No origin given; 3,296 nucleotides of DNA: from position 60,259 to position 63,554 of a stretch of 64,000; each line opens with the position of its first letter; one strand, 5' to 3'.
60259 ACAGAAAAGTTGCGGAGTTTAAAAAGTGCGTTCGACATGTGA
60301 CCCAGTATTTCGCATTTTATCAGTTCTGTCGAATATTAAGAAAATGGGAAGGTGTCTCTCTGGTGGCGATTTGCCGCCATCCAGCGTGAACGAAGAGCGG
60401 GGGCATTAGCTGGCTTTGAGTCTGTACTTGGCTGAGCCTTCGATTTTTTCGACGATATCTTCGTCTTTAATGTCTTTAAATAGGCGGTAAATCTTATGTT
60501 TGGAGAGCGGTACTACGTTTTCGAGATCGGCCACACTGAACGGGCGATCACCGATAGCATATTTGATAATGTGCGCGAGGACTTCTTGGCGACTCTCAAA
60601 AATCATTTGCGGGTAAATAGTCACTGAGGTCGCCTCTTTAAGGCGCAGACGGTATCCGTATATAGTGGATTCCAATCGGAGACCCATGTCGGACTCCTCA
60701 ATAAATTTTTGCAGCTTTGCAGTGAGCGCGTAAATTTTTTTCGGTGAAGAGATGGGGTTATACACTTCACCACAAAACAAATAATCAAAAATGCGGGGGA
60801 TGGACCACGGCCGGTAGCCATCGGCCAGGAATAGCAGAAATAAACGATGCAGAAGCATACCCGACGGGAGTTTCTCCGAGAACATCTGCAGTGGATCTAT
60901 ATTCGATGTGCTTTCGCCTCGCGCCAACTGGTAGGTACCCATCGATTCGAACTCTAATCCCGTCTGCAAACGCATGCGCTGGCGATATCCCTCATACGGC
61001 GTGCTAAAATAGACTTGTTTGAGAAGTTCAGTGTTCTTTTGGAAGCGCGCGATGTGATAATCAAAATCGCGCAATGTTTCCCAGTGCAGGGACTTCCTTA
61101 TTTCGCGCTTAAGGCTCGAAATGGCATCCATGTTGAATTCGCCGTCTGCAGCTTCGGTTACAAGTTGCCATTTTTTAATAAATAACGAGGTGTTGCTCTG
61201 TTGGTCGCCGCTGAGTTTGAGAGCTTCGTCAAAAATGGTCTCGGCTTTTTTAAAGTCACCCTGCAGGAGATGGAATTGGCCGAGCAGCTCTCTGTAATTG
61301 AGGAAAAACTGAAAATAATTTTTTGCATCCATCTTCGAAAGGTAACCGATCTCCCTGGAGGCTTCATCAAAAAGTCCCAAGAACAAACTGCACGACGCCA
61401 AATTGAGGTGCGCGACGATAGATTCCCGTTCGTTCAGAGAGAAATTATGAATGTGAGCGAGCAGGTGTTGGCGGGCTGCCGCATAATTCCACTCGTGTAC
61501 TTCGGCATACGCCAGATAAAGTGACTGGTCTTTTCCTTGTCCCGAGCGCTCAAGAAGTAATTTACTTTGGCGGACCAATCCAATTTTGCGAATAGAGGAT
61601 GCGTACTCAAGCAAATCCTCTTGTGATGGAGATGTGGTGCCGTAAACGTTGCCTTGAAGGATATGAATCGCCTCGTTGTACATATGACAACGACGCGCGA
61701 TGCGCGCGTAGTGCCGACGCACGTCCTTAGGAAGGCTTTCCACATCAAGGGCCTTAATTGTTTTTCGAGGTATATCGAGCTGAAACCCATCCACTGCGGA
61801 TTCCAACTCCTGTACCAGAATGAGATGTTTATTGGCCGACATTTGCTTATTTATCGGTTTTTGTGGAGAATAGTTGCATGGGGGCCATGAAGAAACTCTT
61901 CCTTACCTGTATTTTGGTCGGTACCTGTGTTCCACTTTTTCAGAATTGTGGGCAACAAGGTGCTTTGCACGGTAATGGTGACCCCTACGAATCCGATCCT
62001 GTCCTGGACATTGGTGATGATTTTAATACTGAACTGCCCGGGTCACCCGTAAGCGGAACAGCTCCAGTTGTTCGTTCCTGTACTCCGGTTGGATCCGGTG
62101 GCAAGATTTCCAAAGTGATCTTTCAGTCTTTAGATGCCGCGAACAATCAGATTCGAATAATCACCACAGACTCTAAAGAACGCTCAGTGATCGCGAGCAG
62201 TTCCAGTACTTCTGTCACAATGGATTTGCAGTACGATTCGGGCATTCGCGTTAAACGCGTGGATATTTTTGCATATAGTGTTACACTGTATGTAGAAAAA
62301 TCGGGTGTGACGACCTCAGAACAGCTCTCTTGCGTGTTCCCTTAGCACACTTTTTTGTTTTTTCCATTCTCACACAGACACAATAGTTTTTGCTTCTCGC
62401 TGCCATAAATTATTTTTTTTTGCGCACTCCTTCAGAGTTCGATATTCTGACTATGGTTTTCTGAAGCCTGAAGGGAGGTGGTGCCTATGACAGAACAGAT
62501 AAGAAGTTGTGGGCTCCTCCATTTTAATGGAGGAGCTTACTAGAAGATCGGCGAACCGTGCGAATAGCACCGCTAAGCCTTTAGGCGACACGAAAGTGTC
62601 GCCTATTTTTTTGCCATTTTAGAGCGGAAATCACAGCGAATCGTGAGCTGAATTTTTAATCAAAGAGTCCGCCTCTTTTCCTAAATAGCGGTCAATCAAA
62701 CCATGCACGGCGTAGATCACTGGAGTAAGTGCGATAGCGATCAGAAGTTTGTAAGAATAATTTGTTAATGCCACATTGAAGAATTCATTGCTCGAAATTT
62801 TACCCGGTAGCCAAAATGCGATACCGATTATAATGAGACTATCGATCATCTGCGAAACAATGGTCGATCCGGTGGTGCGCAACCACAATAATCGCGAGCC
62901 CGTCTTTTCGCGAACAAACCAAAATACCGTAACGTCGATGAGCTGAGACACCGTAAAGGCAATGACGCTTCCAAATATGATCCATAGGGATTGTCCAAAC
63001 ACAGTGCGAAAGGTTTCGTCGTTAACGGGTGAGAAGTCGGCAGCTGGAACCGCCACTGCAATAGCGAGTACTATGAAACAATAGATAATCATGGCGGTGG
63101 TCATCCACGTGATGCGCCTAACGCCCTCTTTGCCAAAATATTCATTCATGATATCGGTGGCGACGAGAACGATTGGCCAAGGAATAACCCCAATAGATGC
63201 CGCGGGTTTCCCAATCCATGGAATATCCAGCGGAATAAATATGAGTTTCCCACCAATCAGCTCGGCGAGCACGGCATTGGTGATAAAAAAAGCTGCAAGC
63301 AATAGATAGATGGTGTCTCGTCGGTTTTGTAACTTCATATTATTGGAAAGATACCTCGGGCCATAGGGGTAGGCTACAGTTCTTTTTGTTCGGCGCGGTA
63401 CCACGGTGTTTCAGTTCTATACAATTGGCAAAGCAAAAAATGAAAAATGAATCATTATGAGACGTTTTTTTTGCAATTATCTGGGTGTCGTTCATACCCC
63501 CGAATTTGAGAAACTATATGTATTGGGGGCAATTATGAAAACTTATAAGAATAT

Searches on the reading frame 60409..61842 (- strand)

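Call 78: search_protein_families(library=pfam, proteins=[window:60409-61842:-], max_evalue=0.0001)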
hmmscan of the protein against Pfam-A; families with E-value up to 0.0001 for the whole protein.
window:60409-61842:- (478 aa): 1 family
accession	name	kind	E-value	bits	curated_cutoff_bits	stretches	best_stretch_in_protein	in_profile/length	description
PF09976.15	TPR_21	-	2.5e-06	27.8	25.5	1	101-218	73-182/193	Tetratricopeptide repeat-like domain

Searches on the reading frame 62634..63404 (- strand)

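Call 78: search_protein_families(library=pfam, proteins=[window:62634-63404:-], max_evalue=0.0001)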
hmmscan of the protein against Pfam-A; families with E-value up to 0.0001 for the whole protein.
window:62634-63404:- (257 aa): 1 family
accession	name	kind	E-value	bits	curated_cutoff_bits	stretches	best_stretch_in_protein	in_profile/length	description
PF02592.20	Vut_1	-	2.3e-46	158.3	27.2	1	71-233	2-152/152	Putative vitamin uptake transporter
